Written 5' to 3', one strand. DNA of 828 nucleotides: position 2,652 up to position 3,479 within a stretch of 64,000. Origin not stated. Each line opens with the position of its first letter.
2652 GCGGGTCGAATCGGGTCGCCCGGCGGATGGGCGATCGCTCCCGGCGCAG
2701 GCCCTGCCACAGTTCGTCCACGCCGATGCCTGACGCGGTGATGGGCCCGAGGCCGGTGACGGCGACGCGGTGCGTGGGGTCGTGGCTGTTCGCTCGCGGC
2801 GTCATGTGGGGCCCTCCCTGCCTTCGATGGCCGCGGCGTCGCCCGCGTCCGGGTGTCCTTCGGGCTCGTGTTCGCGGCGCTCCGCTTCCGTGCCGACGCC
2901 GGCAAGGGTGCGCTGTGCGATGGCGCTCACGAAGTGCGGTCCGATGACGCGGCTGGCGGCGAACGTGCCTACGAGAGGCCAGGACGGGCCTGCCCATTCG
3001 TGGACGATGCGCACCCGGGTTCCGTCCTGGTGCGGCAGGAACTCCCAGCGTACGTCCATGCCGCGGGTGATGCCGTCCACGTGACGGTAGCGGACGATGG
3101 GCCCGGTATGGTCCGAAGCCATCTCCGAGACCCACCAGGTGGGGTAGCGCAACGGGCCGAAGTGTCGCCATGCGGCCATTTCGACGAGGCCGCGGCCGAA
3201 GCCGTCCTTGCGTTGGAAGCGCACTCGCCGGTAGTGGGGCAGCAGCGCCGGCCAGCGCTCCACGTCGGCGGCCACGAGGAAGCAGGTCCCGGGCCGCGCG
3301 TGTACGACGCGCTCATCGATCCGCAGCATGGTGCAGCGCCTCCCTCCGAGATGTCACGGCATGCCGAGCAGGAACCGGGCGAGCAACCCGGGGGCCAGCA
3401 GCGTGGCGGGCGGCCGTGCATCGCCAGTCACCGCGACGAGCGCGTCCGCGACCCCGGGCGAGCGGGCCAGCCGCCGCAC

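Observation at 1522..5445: Candidate minimal aromatic polyketide / phenolic lipid pathway: methyltransferase, FAD enzyme, TcmN-like cyclase and a single FabF-like KS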

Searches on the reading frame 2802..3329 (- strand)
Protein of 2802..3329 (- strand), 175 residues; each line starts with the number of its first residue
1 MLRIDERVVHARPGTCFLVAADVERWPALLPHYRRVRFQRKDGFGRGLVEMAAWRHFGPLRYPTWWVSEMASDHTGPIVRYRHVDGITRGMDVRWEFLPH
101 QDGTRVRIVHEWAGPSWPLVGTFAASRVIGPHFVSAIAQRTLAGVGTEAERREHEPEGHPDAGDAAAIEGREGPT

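Call 3: search_protein_families(library=pfam, proteins=[window:2802-3329:-], max_evalue=0.01)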
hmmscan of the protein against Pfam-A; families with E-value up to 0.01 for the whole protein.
window:2802-3329:- (175 aa): 2 families
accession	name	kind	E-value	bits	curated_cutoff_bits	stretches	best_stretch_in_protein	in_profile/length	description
PF03364.25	Polyketide_cyc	-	7.1e-09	36.4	23.4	1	10-124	2-110/126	Polyketide cyclase / dehydrase and lipid transport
PF10604.15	Polyketide_cyc2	-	2.6e-05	25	27.4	1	6-147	7-139/142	Polyketide cyclase / dehydrase and lipid transport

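Call 4: search_protein_families(library=ncbifam, proteins=[window:2802-3329:-], max_evalue=0.01)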
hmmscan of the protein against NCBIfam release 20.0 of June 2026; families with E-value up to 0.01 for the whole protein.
window:2802-3329:- (175 aa): 0 families

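Call 7: find_homologous_proteins(query=window:2802-3329:-, max_evalue=0.001)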
Query window:2802-3329:- (175 aa): 4020 proteins with E <= 0.001 among 4342 candidates; the best 120 are listed.
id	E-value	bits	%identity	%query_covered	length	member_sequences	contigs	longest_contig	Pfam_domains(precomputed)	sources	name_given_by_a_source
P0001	2.3e-116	405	100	100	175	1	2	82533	PF03364.26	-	-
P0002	1.8e-84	300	85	89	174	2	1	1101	PF03364.26,PF10604.16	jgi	jgi:ribosome-associated toxin RatA of RatAB toxin-antitoxin module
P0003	4.6e-83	296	76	99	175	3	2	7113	PF03364.26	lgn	-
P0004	7.8e-79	282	75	98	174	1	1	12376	PF03364.26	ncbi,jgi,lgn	ncbi:MAG: SRPBCC family protein [Gemmatimonadota bacterium]|jgi:ribosome-associated toxin RatA of Ra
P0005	1.6e-75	271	78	85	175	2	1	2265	PF03364.26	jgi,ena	-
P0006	2.9e-70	254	75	87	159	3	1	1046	PF03364.26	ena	-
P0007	2.3e-69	251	71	91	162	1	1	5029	PF03364.26,PF10604.16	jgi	-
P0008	5.6e-69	250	71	90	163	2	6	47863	PF03364.26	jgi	jgi:ribosome-associated toxin RatA of RatAB toxin-antitoxin module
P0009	6.8e-69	250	70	95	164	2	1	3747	PF03364.26,PF10604.16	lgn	-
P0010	7.6e-69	250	76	83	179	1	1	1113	PF03364.26,PF10604.16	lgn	-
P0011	8.5e-69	249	74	87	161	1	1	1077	PF03364.26,PF10604.16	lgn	-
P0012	1.5e-68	249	74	89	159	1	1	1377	PF03364.26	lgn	-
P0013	2.7e-68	248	73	87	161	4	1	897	PF03364.26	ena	-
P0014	1.5e-67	245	72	87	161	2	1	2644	PF03364.26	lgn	-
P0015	1.9e-67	245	71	89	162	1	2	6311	PF03364.26,PF10604.16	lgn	-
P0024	1.2e-66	242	71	89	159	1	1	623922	PF03364.26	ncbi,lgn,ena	-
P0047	4.5e-65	237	72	86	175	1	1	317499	PF03364.26,PF10604.16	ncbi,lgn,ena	-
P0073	2.2e-64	235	70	88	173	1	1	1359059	PF03364.26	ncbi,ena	-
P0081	3.9e-64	234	70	87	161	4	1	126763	PF03364.26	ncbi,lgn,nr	ncbi:MAG TPA: SRPBCC family protein [Longimicrobiales bacterium]|nr:SRPBCC family protein [Longimicr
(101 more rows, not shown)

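Call 8: find_encoding_contigs(protein=P0073, flank=8000, max_places=2)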
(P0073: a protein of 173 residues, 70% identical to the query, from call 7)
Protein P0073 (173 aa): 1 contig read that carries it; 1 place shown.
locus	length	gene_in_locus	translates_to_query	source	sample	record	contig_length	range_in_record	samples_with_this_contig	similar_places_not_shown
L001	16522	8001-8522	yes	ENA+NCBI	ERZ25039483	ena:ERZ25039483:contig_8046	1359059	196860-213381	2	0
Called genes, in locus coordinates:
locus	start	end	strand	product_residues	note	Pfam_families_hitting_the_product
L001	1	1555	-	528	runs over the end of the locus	PF01293:PEPCK_ATP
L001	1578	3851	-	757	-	PF00390:malic, PF03949:Malic_M, PF01515:PTA_PTB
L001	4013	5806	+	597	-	PF01103:Omp85 (weak)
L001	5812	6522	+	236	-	PF13489:Methyltransf_23 (weak), PF01209:Ubie_methyltran (weak), PF13847:Methyltransf_31 (weak), PF08241:Methyltransf_11, PF08242:Methyltransf_12 (weak), PF13649:Methyltransf_25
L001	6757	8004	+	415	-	PF01266:DAO (weak), PF01494:FAD_binding_3, PF04820:Trp_halogenase (faint), PF05834:Lycopene_cycl (faint), PF12831:FAD_oxidored (weak), PF13450:NAD_binding_8 (weak)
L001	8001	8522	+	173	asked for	PF03364:Polyketide_cyc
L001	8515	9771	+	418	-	PF00109:ketoacyl-synt, PF02801:Ketoacyl-synt_C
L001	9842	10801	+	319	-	PF13548:DUF4126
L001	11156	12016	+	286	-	PF04542:Sigma70_r2, PF04539:Sigma70_r3, PF04545:Sigma70_r4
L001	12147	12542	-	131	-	PF00436:SSB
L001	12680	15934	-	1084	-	PF00873:ACR_tran, PF03176:MMPL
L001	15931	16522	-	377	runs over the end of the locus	-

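Call 9: find_encoding_contigs(protein=P0081, flank=8000, max_places=2)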
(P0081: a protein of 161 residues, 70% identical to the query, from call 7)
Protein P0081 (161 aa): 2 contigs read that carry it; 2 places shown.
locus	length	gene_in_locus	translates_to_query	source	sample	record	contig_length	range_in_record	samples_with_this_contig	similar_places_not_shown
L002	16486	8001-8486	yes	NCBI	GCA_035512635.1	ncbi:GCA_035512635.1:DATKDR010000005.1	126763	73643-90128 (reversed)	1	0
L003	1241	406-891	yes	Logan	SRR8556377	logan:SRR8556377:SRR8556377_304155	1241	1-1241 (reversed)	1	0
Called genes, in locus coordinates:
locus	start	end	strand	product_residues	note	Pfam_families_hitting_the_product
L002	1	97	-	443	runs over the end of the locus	PF01966:HD, PF19276:HD_assoc_2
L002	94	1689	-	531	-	PF01293:PEPCK_ATP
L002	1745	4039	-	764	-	PF00390:malic, PF03949:Malic_M, PF01515:PTA_PTB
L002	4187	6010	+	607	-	PF01103:Omp85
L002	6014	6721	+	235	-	PF13489:Methyltransf_23, PF01209:Ubie_methyltran (weak), PF08241:Methyltransf_11, PF08242:Methyltransf_12 (weak), PF13649:Methyltransf_25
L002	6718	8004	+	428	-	PF00890:FAD_binding_2 (faint), PF01134:GIDA (weak), PF01266:DAO (weak), PF01494:FAD_binding_3, PF03486:HI0933_like (faint), PF07992:Pyr_redox_2 (weak), PF12831:FAD_oxidored (weak), PF13450:NAD_binding_8 (weak), +1 more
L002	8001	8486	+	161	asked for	PF03364:Polyketide_cyc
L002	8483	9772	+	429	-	PF00109:ketoacyl-synt, PF02801:Ketoacyl-synt_C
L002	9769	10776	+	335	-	PF13548:DUF4126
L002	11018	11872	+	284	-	PF00140:Sigma70_r1_2 (faint), PF04542:Sigma70_r2, PF04539:Sigma70_r3, PF04545:Sigma70_r4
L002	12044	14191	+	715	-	-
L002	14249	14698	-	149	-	PF00436:SSB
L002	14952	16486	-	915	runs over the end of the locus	PF02739:5_3_exonuc_N, PF01367:5_3_exonuc, PF01612:DNA_pol_A_exo1, PF22619:DNA_polI_exo1, PF00476:DNA_pol_A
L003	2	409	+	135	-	?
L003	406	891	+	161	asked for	PF03364:Polyketide_cyc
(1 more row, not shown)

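Call 10: search_solved_structures(query=window:2802-3329:-, max_evalue=1, show_alignments=2)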
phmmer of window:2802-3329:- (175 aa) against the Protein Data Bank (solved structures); distinct sequences matched with E-value up to 1: 10.
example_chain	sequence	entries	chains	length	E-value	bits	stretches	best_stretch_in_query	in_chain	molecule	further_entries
2kf2_A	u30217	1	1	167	0.00057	23.1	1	15-118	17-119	Putative polyketide cyclase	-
3tl1_A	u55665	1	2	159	0.00087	22.5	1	16-114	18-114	Polyketide cyclase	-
3tvr_A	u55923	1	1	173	0.0011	22.2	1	16-114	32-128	Polyketide cyclase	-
2rez_A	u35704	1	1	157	0.0024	21.1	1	9-113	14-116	Multifunctional cyclase-dehydratase-3-O-methyl transferase tcmN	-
2res_A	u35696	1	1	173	0.0026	21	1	9-113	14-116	Multifunctional cyclase-dehydratase-3-O-methyl transferase tcmN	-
3tvq_A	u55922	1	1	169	0.0028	20.9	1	9-113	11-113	Multifunctional cyclase-dehydratase-3-O-methyl transferase tcmN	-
2rer_A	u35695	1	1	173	0.003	20.8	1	9-113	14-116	Multifunctional cyclase-dehydratase-3-O-methyl transferase tcmN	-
1t17_A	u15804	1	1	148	0.03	17.5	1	7-125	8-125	conserved hypothetical protein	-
8hku_AL2P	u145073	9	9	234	0.27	14.4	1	41-89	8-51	50S ribosomal protein L2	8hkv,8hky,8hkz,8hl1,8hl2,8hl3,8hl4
5z6e_A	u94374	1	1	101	0.72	13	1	49-92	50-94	DUF1881 domain-containing protein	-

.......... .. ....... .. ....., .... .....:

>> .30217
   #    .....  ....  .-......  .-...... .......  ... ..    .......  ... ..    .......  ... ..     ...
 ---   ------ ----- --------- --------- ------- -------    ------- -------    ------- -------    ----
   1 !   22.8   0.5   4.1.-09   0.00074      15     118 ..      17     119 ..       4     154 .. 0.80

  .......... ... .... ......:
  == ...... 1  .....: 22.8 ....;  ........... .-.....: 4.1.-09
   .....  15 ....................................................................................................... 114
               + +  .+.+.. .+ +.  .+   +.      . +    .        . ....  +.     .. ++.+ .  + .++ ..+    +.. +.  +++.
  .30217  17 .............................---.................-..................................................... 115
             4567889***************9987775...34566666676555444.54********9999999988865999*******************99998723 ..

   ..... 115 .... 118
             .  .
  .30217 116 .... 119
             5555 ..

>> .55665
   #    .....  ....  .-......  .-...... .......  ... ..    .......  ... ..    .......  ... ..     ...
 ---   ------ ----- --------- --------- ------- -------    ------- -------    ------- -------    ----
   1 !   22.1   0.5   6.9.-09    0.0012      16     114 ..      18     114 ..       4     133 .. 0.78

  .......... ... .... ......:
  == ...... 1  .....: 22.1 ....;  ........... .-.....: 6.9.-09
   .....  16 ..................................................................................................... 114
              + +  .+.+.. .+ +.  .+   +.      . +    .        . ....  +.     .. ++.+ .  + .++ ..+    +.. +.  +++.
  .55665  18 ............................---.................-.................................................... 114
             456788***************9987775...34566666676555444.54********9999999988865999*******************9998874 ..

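Call 19: search_protein_representatives(protein=window:2802-3329:-)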
Query: 175 residues. Proteins with E-value up to 0.001 (for the whole library): 472; up to 1e-10: 251; up to 1e-30: 19. The best 150 are listed.
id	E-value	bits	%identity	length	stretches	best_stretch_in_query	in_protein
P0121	1.8e-63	230.3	87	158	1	1-116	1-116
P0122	3.4e-56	206.6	64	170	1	4-160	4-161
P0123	6.8e-52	192.5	59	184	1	6-158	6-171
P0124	1.3e-49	185.1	61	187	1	3-152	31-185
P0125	3.5e-47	177.2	58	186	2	2-105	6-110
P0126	3.9e-47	177.0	60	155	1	5-149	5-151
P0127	2.2e-42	161.5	50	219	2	48-151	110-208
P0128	4.9e-42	160.4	60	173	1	3-132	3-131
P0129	1.7e-38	148.8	54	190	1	3-153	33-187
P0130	1.7e-35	139.1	63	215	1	1-107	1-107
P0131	5.8e-35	137.3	53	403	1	2-152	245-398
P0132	4.0e-34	134.6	54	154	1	5-151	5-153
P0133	2.9e-33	131.8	68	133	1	4-93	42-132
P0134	2.9e-33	131.8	56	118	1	50-153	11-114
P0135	6.4e-33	130.7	44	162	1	2-152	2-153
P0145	5.2e-28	114.6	50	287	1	2-126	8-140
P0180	6.6e-22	94.7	61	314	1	2-91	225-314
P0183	1.9e-21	93.2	42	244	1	14-151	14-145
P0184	2.0e-21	93.2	55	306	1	5-95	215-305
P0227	7.6e-18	81.5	46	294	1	4-126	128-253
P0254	1.6e-16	77.1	46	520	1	8-142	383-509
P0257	2.0e-16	76.9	39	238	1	8-153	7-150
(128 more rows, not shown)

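Call 20: search_protein_families(library=pfam, proteins=[P0254, P0131, P0180, P0184, P0227, P0145, P0127, P0183, P0257], max_evalue=0.001)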
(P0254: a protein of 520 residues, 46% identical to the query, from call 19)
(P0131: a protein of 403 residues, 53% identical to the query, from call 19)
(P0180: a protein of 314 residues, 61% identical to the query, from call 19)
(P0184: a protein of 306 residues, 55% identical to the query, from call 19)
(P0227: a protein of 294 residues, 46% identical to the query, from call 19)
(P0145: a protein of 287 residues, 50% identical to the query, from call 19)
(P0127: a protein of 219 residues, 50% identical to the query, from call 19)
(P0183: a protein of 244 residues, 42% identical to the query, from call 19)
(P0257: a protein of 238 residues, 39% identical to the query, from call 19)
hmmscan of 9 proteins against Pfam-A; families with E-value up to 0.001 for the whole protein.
P0254 (520 aa): 12 families
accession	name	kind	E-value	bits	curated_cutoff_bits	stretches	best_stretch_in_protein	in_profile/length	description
PF01494.25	FAD_binding_3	-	9.2e-32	111.1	22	1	4-316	3-330/349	FAD binding domain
PF03364.25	Polyketide_cyc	-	4.3e-12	46.8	23.4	1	384-513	1-122/126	Polyketide cyclase / dehydrase and lipid transport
PF01266.30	DAO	-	5.3e-07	29.9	27.9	1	5-37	2-34/353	FAD dependent oxidoreductase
PF07992.20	Pyr_redox_2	-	1e-05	25.5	26.1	1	3-37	1-36/291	Pyridine nucleotide-disulphide oxidoreductase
PF10604.15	Polyketide_cyc2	-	1.3e-05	26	27.4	1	379-513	5-138/142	Polyketide cyclase / dehydrase and lipid transport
PF04820.20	Trp_halogenase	-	1.4e-05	24.6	21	0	4-40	1-41/458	Tryptophan halogenase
PF05834.18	Lycopene_cycl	-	3.2e-05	23.6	23.4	0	5-157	2-145/380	Lycopene cyclase protein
PF12831.13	FAD_oxidored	-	6.2e-05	22.9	27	1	5-55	2-47/416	FAD dependent oxidoreductase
PF13450.12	NAD_binding_8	-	6.9e-05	23.5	21.9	1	7-34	1-28/68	NAD(P)-binding Rossmann-like domain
PF00890.30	FAD_binding_2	-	0.00046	19.9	20.4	1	5-34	2-31/414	FAD binding domain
PF01134.28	GIDA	-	0.00057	19.5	22.1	1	5-45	2-38/391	Glucose inhibited division protein A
PF01946.23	Thi4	-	0.00083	19.1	26.2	0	4-37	19-53/235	Thi4 family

P0131 (403 aa): 8 families
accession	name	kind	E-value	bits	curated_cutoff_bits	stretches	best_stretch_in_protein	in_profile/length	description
PF08241.18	Methyltransf_11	-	5.9e-15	56.1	21.2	1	61-152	1-89/95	Methyltransferase domain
PF13649.12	Methyltransf_25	-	3.2e-13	50.6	27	1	61-151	2-94/97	Methyltransferase domain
PF03364.25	Polyketide_cyc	-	4.1e-10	40.4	23.4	1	252-375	1-114/126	Polyketide cyclase / dehydrase and lipid transport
PF08242.18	Methyltransf_12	-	1.8e-08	35.4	30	1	61-151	1-93/98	Methyltransferase domain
PF13847.12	Methyltransf_31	-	1.5e-07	31.7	27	1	58-155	5-108/145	Methyltransferase domain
PF01209.24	Ubie_methyltran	-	3.1e-06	27.1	20.1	1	59-156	50-149/233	ubiE/COQ5 methyltransferase family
PF10604.15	Polyketide_cyc2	-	2.3e-05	25.1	27.4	1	244-396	1-142/142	Polyketide cyclase / dehydrase and lipid transport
PF13489.12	Methyltransf_23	-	3.2e-05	24.1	27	1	51-163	17-123/164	Methyltransferase domain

P0180 (314 aa): 0 families

P0184 (306 aa): 1 family
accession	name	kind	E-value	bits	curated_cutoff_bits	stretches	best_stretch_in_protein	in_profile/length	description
PF00067.27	p450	-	2.9e-12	46.6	22.8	1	46-203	9-180/462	Cytochrome P450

P0227 (294 aa): 0 families

P0145 (287 aa): 1 family
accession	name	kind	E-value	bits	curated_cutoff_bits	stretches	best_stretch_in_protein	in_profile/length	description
PF03364.25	Polyketide_cyc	-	1.2e-05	26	23.4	1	15-122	1-95/126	Polyketide cyclase / dehydrase and lipid transport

P0127 (219 aa): 2 families
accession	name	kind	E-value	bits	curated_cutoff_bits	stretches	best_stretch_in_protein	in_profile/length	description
PF03364.25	Polyketide_cyc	-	8.3e-19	68.5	23.4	2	9-115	1-110/126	Polyketide cyclase / dehydrase and lipid transport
PF10604.15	Polyketide_cyc2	-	2.1e-07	31.8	27.4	1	4-105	5-106/142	Polyketide cyclase / dehydrase and lipid transport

P0183 (244 aa): 2 families
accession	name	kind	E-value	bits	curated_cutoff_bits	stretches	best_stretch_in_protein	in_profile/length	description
PF03364.25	Polyketide_cyc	-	5.9e-12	46.4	23.4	1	10-117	2-109/126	Polyketide cyclase / dehydrase and lipid transport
PF10604.15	Polyketide_cyc2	-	8.3e-07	29.8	27.4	1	3-141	4-139/142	Polyketide cyclase / dehydrase and lipid transport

P0257 (238 aa): 2 families
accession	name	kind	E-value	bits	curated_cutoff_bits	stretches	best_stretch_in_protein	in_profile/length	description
PF10604.15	Polyketide_cyc2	-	2.4e-09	38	27.4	1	4-147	6-142/142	Polyketide cyclase / dehydrase and lipid transport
PF03364.25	Polyketide_cyc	-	1.1e-08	35.8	23.4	1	8-122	1-111/126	Polyketide cyclase / dehydrase and lipid transport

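Call 24: find_related_loci(query=A2, collection=genome_contigs, flank=9000)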
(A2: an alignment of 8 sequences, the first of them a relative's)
Query A2 (158 aa) in genome_contigs; peptide patterns used: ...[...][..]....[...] (x = any residue, [..] = any of these).
600 stretches matched a pattern (row limit reached: there are more); 589 encode a relative of the query (tblastn E <= 1e-3); the best 80 are kept; 80 distinct loci.
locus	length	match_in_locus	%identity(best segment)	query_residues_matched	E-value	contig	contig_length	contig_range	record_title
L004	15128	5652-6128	50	2-155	6e-48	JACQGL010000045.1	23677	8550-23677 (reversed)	MAG: Armatimonadetes bacterium isolate NC_groundwater_1072_Ag_S2p5_66_82 S_2p5_S6_coassembly_k141_905212, whole genome s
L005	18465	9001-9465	48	1-152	3e-46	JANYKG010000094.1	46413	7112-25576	MAG: Armatimonadetes bacterium isolate GL140_5_metabinner_15 GL140_5_k141_622791, whole genome shotgun sequence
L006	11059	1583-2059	48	1-156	1e-44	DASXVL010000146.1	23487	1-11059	MAG TPA_asm: Armatimonadota bacterium isolate SMAG_U4744 k141_145268, whole genome shotgun sequence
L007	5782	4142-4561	49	1-140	9e-44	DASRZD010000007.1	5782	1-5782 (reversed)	MAG TPA_asm: Armatimonadota bacterium isolate SMAG_U14142 k141_3078, whole genome shotgun sequence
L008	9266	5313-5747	46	1-145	7e-38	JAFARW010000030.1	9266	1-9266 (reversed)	MAG: Vulcanimicrobiota bacterium isolate CP_BM_ER_R8_2 BM_ER_R8_k147_1153456, whole genome shotgun sequence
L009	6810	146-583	45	1-146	4e-37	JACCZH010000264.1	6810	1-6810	MAG: Chloroflexia bacterium isolate MGR_bin225 SD2897-2912_k127_1590982, whole genome shotgun sequence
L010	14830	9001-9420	46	2-140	7e-37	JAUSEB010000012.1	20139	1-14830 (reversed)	MAG: Armatimonadota bacterium isolate E14_maxbin.151 E14_k141_1390155, whole genome shotgun sequence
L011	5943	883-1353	43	1-157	4e-36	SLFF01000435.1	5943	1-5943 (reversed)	MAG: Thermomicrobiaceae bacterium isolate CSSed162cmB_603 CSSed16-2cmB-66056, whole genome shotgun sequence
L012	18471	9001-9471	43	1-157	4e-36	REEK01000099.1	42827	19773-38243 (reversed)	MAG: Sphaerobacteraceae bacterium isolate PLM2.Bin26 NODE_762_length_42827_cov_9.84326, whole genome shotgun sequence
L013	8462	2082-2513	41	1-144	9e-36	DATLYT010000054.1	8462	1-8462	MAG TPA_asm: Bacteroidota bacterium isolate SMAG_U13279 k141_201159, whole genome shotgun sequence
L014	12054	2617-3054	44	1-144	3e-35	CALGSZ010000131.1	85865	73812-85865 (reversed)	MAG TPA_asm: uncultured Chloroflexi bacterium isolate SRR5251193_bin.127_CONCOCT_v1.1_MAG genome assembly, contig: ERZ79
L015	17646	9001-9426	45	5-144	6e-35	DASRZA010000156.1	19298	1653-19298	MAG TPA_asm: Armatimonadota bacterium isolate SMAG_U13960 k141_1609448, whole genome shotgun sequence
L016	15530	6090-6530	45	1-146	6e-35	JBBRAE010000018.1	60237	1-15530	MAG: Armatimonadota bacterium isolate Co_metawrap_2280 Cmw_2280_k141_3366989_length_60237_cov_15.0000, whole genome shot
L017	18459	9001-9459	39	1-154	3e-34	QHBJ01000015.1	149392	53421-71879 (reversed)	MAG: Vulcanimicrobiota bacterium isolate RRmetagenome_bin23 antarctic_metabat_spec_bin_6_contig_298, whole genome shotgu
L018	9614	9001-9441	42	1-147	2e-34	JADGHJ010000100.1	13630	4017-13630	MAG: Chloroflexota bacterium isolate HOG27 NODE_2936_length_13630_cov_17.160816, whole genome shotgun sequence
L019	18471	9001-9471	42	1-158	2e-34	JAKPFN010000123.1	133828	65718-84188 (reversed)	MAG: Armatimonadota bacterium isolate JPMR_metabat.12_sub k141_653453, whole genome shotgun sequence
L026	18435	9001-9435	39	1-145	4e-33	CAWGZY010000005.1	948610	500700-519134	MAG: uncultured Bacteroidetes bacterium isolate MFD01689.bin.1.50 genome assembly, contig: contig_35140, whole genome sh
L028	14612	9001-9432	40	1-144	3e-33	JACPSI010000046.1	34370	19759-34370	MAG: Ignavibacteriales bacterium isolate NC_groundwater_701_Ag_S-0.2um_50_10 S36_SO-2_scaffold_164530, whole genome shot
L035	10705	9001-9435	40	1-144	1e-32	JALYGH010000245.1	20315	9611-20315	MAG: Chloroflexota bacterium isolate GDC bin6 SD1469-71_k127_437187, whole genome shotgun sequence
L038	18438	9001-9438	41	1-146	2e-32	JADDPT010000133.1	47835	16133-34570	MAG: Rubrobacter sp. isolate LC3_1 AB19_LC3_46_length_47871_cov_26, whole genome shotgun sequence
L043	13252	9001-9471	37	1-152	7e-32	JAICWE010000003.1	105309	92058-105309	MAG: Gemmatimonadales bacterium isolate LS_FP_2_bin.27 k141_2710635_length_105309_cov_14.1784, whole genome shotgun sequ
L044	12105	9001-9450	42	1-146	8e-32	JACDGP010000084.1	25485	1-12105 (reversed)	MAG: Herpetosiphonaceae bacterium isolate MGR_bin415 SD2908_NODE_718_length_25485_cov_1.681166, whole genome shotgun seq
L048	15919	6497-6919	40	5-145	1e-31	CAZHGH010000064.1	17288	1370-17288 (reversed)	MAG TPA_asm: uncultured bacterium isolate SRP272529_co1_161 genome assembly, contig: NODE_5538_length_17288_cov_269.3692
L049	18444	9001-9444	39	1-144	2e-31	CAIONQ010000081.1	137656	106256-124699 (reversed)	MAG: uncultured Chthonomonas sp. isolate AM-2014-D2_bin-780 genome assembly, contig: bin-780:081/179, whole genome shotg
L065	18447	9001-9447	39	1-144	8e-31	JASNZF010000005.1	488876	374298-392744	MAG: Gemmatimonadales bacterium isolate GEMM-2 HKU-EGSB-GEMM-2_5, whole genome shotgun sequence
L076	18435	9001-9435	37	1-146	4e-29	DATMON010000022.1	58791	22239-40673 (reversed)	MAG TPA_asm: Chthoniobacterales bacterium isolate SMAG_U12877 k141_1394489, whole genome shotgun sequence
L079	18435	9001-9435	38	1-146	2e-30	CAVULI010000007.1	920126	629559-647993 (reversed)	MAG: uncultured Verrucomicrobiae bacterium isolate MFD02134.bin.2.234 genome assembly, contig: contig_9907, whole genome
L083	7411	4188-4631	42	1-144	1e-30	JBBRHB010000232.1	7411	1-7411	MAG: Chloroflexales bacterium isolate Co_metawrap_2681 Cmw_2681_k141_23677454_length_7411_cov_7.9961, whole genome shotg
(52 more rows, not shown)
